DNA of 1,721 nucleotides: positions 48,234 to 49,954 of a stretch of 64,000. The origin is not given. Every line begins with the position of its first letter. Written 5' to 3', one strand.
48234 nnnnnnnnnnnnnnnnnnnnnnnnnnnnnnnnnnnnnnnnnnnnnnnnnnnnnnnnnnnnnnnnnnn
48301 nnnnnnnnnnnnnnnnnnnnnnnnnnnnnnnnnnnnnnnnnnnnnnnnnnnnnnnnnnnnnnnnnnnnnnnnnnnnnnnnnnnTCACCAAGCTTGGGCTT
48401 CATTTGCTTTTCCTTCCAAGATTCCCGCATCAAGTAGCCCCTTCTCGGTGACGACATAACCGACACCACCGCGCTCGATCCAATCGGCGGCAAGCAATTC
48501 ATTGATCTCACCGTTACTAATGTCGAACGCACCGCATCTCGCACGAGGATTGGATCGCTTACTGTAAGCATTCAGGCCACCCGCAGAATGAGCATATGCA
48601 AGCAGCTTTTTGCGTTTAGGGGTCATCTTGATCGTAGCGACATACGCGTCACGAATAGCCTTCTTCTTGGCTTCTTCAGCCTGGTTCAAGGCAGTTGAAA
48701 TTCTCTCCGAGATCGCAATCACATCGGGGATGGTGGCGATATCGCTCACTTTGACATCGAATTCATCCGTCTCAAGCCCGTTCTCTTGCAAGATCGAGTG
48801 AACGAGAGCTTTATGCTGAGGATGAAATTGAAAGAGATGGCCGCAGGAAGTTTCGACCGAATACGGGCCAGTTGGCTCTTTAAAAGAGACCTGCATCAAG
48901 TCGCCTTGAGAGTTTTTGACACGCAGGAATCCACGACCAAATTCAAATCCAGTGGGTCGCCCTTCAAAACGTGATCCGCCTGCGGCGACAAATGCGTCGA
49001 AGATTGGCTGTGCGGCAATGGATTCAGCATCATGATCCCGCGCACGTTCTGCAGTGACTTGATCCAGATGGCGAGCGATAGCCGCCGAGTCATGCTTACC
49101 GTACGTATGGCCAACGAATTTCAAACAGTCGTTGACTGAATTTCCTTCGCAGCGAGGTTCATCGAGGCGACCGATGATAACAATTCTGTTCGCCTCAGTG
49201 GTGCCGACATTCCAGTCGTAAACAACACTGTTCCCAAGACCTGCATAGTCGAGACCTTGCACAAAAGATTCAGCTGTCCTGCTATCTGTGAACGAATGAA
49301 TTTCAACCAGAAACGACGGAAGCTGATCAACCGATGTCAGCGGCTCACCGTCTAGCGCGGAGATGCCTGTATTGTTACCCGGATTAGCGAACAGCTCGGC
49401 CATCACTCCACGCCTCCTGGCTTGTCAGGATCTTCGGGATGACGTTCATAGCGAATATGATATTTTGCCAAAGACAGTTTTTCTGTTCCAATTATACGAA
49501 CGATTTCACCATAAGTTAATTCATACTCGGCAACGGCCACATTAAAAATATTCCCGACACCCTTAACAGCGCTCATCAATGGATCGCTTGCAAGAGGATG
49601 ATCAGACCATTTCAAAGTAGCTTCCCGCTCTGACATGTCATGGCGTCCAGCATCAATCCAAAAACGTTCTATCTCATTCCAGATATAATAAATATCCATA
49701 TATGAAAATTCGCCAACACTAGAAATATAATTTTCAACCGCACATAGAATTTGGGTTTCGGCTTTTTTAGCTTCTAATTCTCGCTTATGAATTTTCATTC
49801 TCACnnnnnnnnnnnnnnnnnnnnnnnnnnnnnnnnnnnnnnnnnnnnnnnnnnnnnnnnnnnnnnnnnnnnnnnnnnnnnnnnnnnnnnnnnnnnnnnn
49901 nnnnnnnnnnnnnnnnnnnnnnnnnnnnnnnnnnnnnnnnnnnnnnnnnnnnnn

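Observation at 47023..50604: Six-gene ORFan operon led by a PPP phosphatase, with a ParB/Srx-like DGHHR protein and a 68-aa micro-ORF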

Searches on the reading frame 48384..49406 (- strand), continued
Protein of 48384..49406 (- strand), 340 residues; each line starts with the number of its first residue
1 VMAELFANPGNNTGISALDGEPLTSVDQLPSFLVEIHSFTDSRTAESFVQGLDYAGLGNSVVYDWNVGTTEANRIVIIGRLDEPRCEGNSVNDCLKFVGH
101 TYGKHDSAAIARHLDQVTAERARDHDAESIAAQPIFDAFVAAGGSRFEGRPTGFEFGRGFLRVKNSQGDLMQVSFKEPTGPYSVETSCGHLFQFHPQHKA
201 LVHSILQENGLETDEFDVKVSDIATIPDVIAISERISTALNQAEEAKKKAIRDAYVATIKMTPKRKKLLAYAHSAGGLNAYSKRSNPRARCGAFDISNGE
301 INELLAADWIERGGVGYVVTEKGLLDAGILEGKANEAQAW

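Call 74: get_annotated_region(hit=H21, flank=9000)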
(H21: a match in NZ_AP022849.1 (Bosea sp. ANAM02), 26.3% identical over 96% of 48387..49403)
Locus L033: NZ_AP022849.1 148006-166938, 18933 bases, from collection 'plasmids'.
description: Bosea sp. ANAM02 plasmid pANAM02, complete sequence
organism: Bosea sp. ANAM02 (NCBI taxid 2020412)
taxonomy: Bacteria; Pseudomonadota; Alphaproteobacteria; Hyphomicrobiales; Boseaceae; Bosea; Bosea sp. ANAM02
host: -; source: Callyspongia; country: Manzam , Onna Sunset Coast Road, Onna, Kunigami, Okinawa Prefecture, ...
typing (MOB-suite, as given by PLSDB): non-mobilizable
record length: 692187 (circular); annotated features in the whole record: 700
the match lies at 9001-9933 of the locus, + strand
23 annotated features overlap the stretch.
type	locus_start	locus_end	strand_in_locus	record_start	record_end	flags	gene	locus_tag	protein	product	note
CDS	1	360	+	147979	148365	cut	-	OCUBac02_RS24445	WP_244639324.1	GcrA family cell cycle regulator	-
CDS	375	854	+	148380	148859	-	-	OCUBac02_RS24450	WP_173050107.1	hypothetical protein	-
CDS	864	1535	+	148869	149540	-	-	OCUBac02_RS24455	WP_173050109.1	nuclease-related domain-containing protein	-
CDS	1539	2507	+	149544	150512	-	-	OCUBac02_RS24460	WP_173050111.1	hypothetical protein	-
CDS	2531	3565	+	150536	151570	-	-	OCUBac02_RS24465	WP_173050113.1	hypothetical protein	-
CDS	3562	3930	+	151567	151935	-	-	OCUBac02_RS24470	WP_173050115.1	hypothetical protein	-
CDS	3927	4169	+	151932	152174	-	-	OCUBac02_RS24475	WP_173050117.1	hypothetical protein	-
CDS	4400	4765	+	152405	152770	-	-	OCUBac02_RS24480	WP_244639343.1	colicin E3/pyocin S6 family cytotoxin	-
CDS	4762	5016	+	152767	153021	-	-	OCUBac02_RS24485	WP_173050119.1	hypothetical protein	-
CDS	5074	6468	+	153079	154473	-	-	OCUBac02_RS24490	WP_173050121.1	nucleotidyltransferase domain-containing protein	-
CDS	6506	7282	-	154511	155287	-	-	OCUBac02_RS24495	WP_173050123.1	hypothetical protein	-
CDS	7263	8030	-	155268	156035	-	-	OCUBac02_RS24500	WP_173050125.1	hypothetical protein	-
CDS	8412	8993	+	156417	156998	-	-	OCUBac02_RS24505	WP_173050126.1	hypothetical protein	-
CDS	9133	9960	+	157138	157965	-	-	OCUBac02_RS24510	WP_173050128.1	hypothetical protein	-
CDS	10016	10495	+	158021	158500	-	-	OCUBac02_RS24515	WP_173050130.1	hypothetical protein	-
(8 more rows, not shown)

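Call 75: get_annotated_region(hit=H22, flank=9000)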
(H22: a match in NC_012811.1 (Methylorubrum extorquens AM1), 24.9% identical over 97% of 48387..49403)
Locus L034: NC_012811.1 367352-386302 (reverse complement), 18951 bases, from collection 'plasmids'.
description: Methylorubrum extorquens AM1 megaplasmid, complete sequence
organism: Methylorubrum extorquens AM1 (NCBI taxid 272630)
taxonomy: Bacteria; Pseudomonadota; Alphaproteobacteria; Hyphomicrobiales; Methylobacteriaceae; Methylorubrum; Methylorubrum extorquens; Methylorubrum extorquens AM1
host: -; source: -; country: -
typing (MOB-suite, as given by PLSDB): non-mobilizable; replicon rep_cluster_56; mating-pair formation MPF_I
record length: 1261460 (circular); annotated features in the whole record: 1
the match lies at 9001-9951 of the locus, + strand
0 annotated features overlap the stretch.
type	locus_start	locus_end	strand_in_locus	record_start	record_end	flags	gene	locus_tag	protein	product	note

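Call 77: search_protein_families(library=padloc, proteins=[window:48384-49403:-], max_evalue=0.01)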
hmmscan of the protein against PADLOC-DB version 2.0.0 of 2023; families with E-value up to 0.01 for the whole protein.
window:48384-49403:- (339 aa): 0 families

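Call 78: search_protein_families(library=ncbifam, proteins=[window:48384-49403:-], max_evalue=0.01)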
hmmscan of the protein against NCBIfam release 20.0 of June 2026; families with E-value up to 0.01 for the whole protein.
window:48384-49403:- (339 aa): 0 families

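Call 80: search_protein_families(library=pfam, alignment_id=A8, max_evalue=0.5)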
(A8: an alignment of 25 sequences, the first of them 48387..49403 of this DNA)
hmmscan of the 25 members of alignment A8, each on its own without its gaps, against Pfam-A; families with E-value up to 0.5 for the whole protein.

A. member 1, window:48387-49403:- (339 aa): 2 families
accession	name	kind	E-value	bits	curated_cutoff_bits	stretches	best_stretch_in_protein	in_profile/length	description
PF03589.19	Antiterm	-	0.037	14.6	26.7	1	84-139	22-76/87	Antitermination protein Q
PF11823.13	Se_S_carrier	-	0.21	11.5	25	1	180-214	32-66/69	Putative Se/S carrier protein-like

B. families by the number of members that match (of 25 scanned): 16 families
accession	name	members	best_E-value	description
PF25213.1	HVO_A0261_N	2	0.018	HVO_A0261 N-terminal domain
PF06969.22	HemN_C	1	0.0072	HemN C-terminal domain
PF09840.14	DUF2067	1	0.017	Uncharacterized protein conserved in archaea (DUF2067)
PF24409.1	wHTH-PRTase_assc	1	0.028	wHTH-PRTase associated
PF21715.3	CggR_N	1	0.029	CggR N-terminal DNA binding domain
PF03589.19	Antiterm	1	0.037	Antitermination protein Q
PF01090.25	Ribosomal_S19e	1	0.059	Ribosomal protein S19e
PF18313.7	TLP1_add_C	1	0.11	Thiolase-like protein type 1 additional C-terminal domain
PF16810.10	RXLR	1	0.17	RXLR phytopathogen effector protein, Avirulence activity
PF21141.3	T6PP_C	1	0.19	Trehalose-6-phosphate phosphatase, C-terminal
PF07713.18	DUF1604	1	0.19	Protein of unknown function (DUF1604)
PF11823.13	Se_S_carrier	1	0.21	Putative Se/S carrier protein-like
PF19894.4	DUF6367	1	0.21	Family of unknown function (DUF6367)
PF05159.20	Capsule_synth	1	0.24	Capsule polysaccharide biosynthesis protein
PF13671.12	AAA_33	1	0.28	AAA domain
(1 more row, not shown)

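Call 85: search_protein_families(library=pfam, proteins=[P0057, P0049, P0050, P0051, P0052, P0055, P0056, P0062, P0063, P0048], max_evalue=0.01)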
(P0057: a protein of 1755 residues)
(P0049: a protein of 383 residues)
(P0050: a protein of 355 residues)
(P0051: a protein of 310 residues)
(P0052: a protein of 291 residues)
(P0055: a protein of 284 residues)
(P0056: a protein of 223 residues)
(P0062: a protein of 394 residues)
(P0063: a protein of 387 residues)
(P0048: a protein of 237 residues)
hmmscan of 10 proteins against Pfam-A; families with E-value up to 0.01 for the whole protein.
P0057 (1755 aa): 4 families
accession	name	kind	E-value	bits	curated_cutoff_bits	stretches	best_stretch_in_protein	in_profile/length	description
PF14564.11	Membrane_bind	-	1.8e-16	60.9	25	0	1375-1452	29-107/110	Membrane binding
PF20067.5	SSL_N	-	5.1e-07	29.9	18.9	0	801-817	30-46/46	Strictosidine synthase-like, N-terminal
PF18202.7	TQ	-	4e-06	27.7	23.8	0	1203-1275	31-98/127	T-Q ester bond containing domain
PF20244.3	DUF6599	-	0.0002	21.4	27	0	1007-1044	87-126/186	Family of unknown function (DUF6599)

P0049 (383 aa): 0 families

P0050 (355 aa): 0 families

P0051 (310 aa): 0 families

P0052 (291 aa): 0 families

P0055 (284 aa): 0 families

P0056 (223 aa): 0 families

P0062 (394 aa): 0 families

P0063 (387 aa): 0 families

P0048 (237 aa): 0 families
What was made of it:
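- Tried and rejected: Ten partial homologues gave no informative Pfam domain, and the 1755-aa P0057 looks like a repeat-protein artefact (call 85).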

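Call 115: find_related_loci(query=A4, collection=viral_contigs, flank=6000)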
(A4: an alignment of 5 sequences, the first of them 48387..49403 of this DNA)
Query A4 (339 aa) in viral_contigs; peptide patterns used: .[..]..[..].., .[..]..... (x = any residue, [..] = any of these).
64 stretches matched a pattern, but none encodes a relative of the query by tblastn (E <= 1e-3).

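Call 116: search_solved_structures(query=A8, max_evalue=10, show_alignments=3)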
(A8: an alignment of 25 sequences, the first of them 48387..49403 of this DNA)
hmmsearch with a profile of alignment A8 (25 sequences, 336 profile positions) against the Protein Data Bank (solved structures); distinct sequences matched with E-value up to 10: 10.
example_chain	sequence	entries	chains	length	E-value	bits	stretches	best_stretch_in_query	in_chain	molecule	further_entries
2mg4_A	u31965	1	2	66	0.27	13.7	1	241-286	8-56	Computational designed homodimer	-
4ndl_B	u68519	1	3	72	0.33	13.4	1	240-286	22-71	ENH-c2b, computational designed homodimer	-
8eqn_A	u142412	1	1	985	1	11.8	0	242-286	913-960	BG505 UFO-E2p-L4P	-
6jhw_A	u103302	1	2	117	1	11.8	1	204-275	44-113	AcrIIC3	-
6je4_I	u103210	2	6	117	1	11.8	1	204-275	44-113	AcrIIC3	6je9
6jhv_A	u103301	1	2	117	1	11.8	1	204-275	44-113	AcrIIC3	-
6j9n_B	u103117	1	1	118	1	11.8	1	204-275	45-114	AcrIIC3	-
8yhx_G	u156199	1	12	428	1.3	11.5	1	104-163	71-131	SIR2 family protein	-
7tac_C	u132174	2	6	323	4.6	9.7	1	106-165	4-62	Transcription factor TGA3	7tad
8gyz_A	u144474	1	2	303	6.8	9.1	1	107-206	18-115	Transcription factor TGA7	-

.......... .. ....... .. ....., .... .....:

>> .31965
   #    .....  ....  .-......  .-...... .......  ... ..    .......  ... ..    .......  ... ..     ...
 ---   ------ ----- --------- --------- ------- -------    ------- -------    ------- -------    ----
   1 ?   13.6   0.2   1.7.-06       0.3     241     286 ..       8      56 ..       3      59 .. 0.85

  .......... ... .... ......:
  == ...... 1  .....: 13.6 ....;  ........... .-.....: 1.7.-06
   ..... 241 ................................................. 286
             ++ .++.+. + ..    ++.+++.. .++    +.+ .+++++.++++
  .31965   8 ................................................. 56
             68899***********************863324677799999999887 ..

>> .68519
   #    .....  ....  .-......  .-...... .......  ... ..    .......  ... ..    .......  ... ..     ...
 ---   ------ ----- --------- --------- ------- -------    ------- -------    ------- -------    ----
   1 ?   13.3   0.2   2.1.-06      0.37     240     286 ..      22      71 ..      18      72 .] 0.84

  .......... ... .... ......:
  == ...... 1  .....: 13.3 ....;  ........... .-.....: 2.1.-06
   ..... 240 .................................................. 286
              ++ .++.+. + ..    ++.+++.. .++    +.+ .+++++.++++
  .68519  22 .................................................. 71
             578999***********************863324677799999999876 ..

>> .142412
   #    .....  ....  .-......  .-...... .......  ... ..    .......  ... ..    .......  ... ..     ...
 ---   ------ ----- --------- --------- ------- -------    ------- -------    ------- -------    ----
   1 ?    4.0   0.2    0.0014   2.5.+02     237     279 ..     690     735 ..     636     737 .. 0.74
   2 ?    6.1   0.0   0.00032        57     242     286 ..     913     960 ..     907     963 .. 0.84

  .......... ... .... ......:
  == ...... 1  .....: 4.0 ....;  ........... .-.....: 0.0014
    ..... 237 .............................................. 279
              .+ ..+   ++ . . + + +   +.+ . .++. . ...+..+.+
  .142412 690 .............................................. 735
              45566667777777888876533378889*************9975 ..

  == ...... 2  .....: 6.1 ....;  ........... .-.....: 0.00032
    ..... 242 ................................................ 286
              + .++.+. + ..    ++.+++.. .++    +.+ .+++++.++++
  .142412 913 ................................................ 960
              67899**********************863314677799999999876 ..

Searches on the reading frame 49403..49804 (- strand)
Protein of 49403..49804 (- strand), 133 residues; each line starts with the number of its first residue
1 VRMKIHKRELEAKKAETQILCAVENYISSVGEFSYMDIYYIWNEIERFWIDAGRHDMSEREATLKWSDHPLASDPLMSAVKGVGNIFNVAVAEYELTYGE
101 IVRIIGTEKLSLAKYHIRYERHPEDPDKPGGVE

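Call 6: search_protein_families(library=pfam, proteins=[window:49403-49804:-], max_evalue=0.1)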
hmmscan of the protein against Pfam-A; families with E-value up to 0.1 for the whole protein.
window:49403-49804:- (133 aa): 0 families

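Call 7: search_protein_families(library=phrogs, proteins=[window:49403-49804:-], max_evalue=0.1)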
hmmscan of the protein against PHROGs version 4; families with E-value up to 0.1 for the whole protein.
window:49403-49804:- (133 aa): 1 family
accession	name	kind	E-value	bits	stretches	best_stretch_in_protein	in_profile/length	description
phrog_33942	-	unknown function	0.093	13.5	0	19-47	18-46/60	-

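Call 54: search_solved_structures(query=A6, max_evalue=10, show_alignments=2)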
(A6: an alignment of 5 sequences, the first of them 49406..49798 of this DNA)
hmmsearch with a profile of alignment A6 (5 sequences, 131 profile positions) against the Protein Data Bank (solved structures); distinct sequences matched with E-value up to 10: 2.
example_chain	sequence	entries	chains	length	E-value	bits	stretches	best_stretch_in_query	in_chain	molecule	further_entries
3ajm_A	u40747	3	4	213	0.72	13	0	29-52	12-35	Programmed cell death protein 10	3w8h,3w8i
7wxz_A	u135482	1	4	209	1.1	12.4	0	67-108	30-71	Spike protein S2'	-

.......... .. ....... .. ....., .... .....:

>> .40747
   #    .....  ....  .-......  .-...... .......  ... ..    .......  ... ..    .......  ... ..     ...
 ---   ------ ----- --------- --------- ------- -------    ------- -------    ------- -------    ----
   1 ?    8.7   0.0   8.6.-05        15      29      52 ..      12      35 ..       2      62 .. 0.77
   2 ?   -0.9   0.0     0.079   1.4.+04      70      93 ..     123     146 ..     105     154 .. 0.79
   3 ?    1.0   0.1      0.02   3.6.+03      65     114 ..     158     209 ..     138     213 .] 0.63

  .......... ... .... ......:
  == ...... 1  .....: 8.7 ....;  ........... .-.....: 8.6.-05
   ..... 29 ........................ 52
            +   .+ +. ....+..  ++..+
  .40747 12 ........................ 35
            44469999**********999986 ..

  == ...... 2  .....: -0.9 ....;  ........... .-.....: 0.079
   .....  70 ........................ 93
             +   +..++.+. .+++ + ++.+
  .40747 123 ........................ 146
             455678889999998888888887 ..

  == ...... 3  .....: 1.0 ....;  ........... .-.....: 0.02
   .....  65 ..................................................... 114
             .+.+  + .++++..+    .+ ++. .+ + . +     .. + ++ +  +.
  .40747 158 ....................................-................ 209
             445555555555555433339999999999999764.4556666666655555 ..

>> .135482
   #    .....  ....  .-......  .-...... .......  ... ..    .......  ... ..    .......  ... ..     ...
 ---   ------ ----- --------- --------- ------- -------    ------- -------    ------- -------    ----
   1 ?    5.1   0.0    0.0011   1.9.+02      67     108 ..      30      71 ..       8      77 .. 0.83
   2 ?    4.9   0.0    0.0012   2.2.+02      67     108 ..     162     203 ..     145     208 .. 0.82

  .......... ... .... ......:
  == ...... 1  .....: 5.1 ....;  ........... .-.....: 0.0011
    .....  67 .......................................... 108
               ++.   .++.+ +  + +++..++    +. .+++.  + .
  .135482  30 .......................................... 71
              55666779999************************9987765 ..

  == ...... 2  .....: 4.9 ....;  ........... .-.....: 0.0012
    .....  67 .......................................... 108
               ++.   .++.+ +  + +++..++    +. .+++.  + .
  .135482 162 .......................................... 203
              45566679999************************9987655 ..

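Call 77: search_protein_families(library=padloc, proteins=[window:49403-49798:-], max_evalue=0.01)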
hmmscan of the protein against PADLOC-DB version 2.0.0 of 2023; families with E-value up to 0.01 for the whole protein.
window:49403-49798:- (131 aa): 0 families

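Call 78: search_protein_families(library=ncbifam, proteins=[window:49403-49798:-], max_evalue=0.01)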
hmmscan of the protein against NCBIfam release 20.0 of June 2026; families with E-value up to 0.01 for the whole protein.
window:49403-49798:- (131 aa): 0 families

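Call 87: search_dna_similar(query=window:49406-49798:-, collection=plasmids, mode=protein, max_evalue=0.01, max_rows=15)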
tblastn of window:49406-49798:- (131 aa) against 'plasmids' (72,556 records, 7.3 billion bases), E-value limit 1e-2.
Records with a match: 1; places in all: 1; records where one place covers at least 80% of the query: 1.
Best place of each record, by identity: <60% 1.
By first word of the organism name: Pseudomonas 1.
By predicted mobility (MOB-suite, as given by PLSDB): non-mobilizable 1.
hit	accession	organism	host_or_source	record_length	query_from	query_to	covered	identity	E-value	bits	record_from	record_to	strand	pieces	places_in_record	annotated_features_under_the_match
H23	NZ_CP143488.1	Pseudomonas silesiensis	single cell,landfill for plastics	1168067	1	124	95%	27.4%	4e-5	49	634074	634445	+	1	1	record has no annotation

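Call 90: find_related_loci(query=A6, collection=metagenome_contigs, flank=6000)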
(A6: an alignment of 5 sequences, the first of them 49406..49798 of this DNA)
Query A6 (131 aa) in metagenome_contigs; peptide patterns used: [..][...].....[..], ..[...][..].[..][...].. (x = any residue, [..] = any of these).
327 stretches matched a pattern; 3 encode a relative of the query (tblastn E <= 1e-3); 3 distinct loci.
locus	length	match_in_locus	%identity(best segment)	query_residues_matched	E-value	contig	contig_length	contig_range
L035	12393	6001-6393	51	1-131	1e-44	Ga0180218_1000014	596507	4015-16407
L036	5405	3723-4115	45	1-131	1e-37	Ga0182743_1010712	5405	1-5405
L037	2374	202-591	39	1-129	4e-25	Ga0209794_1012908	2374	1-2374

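Call 94: get_annotated_region(hit=H23, flank=8000)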
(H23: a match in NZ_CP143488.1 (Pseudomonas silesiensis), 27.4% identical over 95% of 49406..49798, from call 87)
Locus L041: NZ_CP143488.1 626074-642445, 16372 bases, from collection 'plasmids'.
description: Pseudomonas silesiensis strain G3 plasmid pPL1, complete sequence
organism: Pseudomonas silesiensis (NCBI taxid 1853130)
taxonomy: Bacteria; Pseudomonadota; Gammaproteobacteria; Pseudomonadales; Pseudomonadaceae; Pseudomonas; Pseudomonas silesiensis
host: -; source: single cell,landfill for plastics; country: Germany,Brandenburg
typing (MOB-suite, as given by PLSDB): non-mobilizable
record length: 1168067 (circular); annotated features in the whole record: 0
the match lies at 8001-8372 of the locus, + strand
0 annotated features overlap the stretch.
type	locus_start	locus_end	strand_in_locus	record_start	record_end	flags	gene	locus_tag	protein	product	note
